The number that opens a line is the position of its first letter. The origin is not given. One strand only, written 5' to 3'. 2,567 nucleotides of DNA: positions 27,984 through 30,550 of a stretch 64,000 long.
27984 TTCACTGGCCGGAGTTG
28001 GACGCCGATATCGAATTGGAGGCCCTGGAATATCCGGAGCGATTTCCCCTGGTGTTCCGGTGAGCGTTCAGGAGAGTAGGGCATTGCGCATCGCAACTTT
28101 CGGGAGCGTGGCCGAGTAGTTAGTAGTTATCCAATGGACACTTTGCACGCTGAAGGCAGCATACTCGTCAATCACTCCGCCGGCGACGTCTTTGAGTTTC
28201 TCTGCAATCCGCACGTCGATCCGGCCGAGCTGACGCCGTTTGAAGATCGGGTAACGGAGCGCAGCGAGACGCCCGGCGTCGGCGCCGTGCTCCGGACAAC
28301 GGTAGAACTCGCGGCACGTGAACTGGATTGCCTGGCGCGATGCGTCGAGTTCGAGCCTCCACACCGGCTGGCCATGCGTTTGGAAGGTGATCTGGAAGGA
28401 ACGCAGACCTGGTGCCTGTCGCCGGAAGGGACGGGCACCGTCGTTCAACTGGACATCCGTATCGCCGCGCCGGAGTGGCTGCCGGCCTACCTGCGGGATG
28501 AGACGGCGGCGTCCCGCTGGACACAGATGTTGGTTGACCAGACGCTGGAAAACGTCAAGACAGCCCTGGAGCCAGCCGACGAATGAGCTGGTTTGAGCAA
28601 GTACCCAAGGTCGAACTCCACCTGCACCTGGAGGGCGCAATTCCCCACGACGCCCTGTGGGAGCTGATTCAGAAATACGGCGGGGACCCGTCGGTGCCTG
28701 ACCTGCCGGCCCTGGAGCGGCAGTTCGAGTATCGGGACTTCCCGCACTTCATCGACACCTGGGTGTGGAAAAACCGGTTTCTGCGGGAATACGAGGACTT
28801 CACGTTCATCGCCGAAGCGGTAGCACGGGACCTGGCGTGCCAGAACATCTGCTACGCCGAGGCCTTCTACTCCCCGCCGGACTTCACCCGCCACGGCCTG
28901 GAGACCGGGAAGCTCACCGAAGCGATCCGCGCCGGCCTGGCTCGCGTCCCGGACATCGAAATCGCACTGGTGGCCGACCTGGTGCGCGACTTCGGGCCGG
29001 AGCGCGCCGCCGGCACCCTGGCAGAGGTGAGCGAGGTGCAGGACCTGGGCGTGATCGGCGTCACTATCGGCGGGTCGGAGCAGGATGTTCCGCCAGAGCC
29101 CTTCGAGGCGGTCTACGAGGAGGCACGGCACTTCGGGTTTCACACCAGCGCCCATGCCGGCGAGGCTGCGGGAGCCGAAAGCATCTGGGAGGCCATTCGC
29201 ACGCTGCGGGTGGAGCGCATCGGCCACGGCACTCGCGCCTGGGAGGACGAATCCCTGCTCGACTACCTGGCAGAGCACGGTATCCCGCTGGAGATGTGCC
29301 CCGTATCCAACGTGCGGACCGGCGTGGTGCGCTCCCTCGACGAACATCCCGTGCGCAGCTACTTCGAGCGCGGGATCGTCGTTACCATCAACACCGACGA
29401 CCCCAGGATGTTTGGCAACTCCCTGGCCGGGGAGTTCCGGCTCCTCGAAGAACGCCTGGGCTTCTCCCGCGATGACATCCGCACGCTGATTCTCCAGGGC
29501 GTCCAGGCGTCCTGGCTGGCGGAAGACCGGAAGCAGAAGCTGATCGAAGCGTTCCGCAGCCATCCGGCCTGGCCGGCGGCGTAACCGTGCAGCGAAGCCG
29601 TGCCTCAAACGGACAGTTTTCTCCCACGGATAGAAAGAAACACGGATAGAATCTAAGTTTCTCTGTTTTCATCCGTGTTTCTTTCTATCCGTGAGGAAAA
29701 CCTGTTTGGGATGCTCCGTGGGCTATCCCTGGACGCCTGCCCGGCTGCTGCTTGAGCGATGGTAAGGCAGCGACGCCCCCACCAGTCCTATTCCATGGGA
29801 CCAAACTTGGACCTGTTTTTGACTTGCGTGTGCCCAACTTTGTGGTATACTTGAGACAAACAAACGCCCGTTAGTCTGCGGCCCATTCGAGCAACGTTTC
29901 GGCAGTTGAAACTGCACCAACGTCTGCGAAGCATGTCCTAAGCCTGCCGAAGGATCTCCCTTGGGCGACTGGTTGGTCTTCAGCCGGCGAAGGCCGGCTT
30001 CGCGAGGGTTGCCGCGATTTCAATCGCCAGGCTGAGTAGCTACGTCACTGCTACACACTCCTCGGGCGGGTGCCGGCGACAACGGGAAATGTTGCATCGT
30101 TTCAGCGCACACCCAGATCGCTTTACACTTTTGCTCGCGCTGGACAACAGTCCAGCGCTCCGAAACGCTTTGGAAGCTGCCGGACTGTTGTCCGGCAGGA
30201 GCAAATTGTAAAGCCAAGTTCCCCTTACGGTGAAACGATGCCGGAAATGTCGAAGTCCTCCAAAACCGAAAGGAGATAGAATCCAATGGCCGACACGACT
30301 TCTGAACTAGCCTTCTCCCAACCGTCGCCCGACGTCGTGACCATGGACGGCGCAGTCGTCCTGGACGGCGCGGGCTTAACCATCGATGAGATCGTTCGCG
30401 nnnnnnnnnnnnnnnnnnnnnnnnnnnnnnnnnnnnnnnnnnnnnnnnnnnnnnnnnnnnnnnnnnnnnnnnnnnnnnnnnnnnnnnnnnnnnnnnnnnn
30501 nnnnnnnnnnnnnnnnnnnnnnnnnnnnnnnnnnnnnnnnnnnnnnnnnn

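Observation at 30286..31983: Cyanobacterial-type phenylalanine ammonia-lyase in a non-cyanobacterial host, with no pathway neighbours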

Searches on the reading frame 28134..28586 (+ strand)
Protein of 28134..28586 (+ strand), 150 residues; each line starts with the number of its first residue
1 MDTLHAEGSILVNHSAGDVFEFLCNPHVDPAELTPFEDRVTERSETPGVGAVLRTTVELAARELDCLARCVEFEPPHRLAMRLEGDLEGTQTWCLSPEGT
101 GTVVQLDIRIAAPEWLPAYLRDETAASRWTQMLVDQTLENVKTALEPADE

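Call 9: search_protein_families(library=pfam, proteins=[window:28134-28586:+], max_evalue=0.001)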
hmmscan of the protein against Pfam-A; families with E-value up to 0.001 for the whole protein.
window:28134-28586:+ (150 aa): 1 family
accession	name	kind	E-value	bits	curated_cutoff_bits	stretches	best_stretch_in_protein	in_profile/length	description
PF10604.15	Polyketide_cyc2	-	5e-10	40.3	27.4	1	5-146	3-142/142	Polyketide cyclase / dehydrase and lipid transport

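Call 65: search_protein_families(library=ncbifam, proteins=[window:28134-28586:+], max_evalue=0.001)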
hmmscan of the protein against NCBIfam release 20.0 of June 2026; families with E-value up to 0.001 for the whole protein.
window:28134-28586:+ (150 aa): 0 families

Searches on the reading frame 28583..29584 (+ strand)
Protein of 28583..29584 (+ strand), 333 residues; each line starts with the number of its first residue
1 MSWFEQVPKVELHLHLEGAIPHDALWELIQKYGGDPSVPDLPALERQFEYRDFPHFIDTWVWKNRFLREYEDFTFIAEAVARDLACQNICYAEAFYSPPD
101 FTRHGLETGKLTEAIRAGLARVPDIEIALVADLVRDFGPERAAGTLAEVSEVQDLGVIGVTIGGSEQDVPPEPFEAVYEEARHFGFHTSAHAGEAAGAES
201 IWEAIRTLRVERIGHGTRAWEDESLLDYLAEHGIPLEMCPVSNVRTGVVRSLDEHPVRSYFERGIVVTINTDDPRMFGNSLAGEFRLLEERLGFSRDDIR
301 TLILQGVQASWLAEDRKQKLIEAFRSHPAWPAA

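Call 9: search_protein_families(library=pfam, proteins=[window:28583-29584:+], max_evalue=0.001)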
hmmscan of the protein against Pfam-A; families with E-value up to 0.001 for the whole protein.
window:28583-29584:+ (333 aa): 2 families
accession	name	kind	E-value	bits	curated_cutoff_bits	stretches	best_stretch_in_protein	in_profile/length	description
PF00962.28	A_deaminase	-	1.5e-78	264.6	27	1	8-323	1-326/330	Adenosine deaminase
PF19326.5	AMP_deaminase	-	4.2e-06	25.9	27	1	189-278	455-540/630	AMP deaminase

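Call 65: search_protein_families(library=ncbifam, proteins=[window:28583-29584:+], max_evalue=0.001)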
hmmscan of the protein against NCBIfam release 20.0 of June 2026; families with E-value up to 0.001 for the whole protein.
window:28583-29584:+ (333 aa): 12 families
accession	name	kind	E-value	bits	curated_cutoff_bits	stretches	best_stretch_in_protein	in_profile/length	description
TIGR01430.1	aden_deam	equivalog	4.1e-80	269.2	216.55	1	8-323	2-322/323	adenosine deaminase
NF006854.0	PRK09358.3-1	equivalog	4.9e-72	242.9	530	1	4-327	11-337/344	adenosine deaminase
NF006848.0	PRK09358.1-3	equivalog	1.9e-70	237.7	426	1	6-323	3-322/325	adenosine deaminase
NF006850.0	PRK09358.1-6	equivalog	6.1e-68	229.1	419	1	3-325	4-328/334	adenosine deaminase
NF006846.0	PRK09358.1-1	equivalog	2.7e-58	197.6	459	1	6-323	5-329/333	adenosine deaminase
NF006847.0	PRK09358.1-2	equivalog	4.9e-53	180.2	412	1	5-323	11-351/364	adenosine deaminase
NF006849.0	PRK09358.1-5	equivalog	3e-38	131.8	494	1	5-323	10-336/350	adenosine deaminase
NF006856.0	PRK09358.3-3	equivalog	1.3e-24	86.9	510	1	161-290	165-294/316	adenosine deaminase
NF006859.0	PRK09358.3-6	equivalog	5.4e-16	58.6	549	1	174-281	167-274/299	adenosine deaminase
TIGR01431.1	adm_rel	subfamily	2.3e-10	39.9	315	1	191-322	326-465/479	adenosine deaminase-related growth factor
TIGR01429.1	AMP_deaminase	equivalog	9.5e-07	27.9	726.3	1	187-299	440-551/611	AMP deaminase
NF041744.1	RdrB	equivalog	5.6e-06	25.1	800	0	264-290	793-819/850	antiviral RADAR system adenosine deaminase RdrB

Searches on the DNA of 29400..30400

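Call 50: search_rna_families(source=window, start=29400, end=30400, threshold=evalue, max_evalue=1)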
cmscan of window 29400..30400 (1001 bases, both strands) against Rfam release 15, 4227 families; matches with E-value up to 1: 6.
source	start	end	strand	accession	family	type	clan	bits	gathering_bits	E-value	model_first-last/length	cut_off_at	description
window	29607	29708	-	RF03645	mir-9080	Gene; miRNA;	-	43.1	100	5.8e-08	1-108/108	no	mir-9080 microRNA precursor family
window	29622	29697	+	RF00994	mir-1255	Gene; miRNA;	-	33.1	63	6.4e-05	1-67/67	no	mir-1255 microRNA precursor family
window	29610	29708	+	RF04171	MIR1509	Gene; miRNA;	-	32.5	87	0.00027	1-121/121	no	MIR1509 microRNA precursor family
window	29613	29705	+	RF03457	MIR173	Gene; miRNA;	-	31.6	70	0.00027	1-102/102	no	MIR173 microRNA precursor family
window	29981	30004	-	RF01356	CRISPR-DR28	Gene; CRISPR;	-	23.2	35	0.18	1-24/24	no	CRISPR RNA direct repeat element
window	30132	30203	-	RF00753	mir-503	Gene; miRNA;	-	19.3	54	0.35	1-71/71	no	mir-503 microRNA precursor family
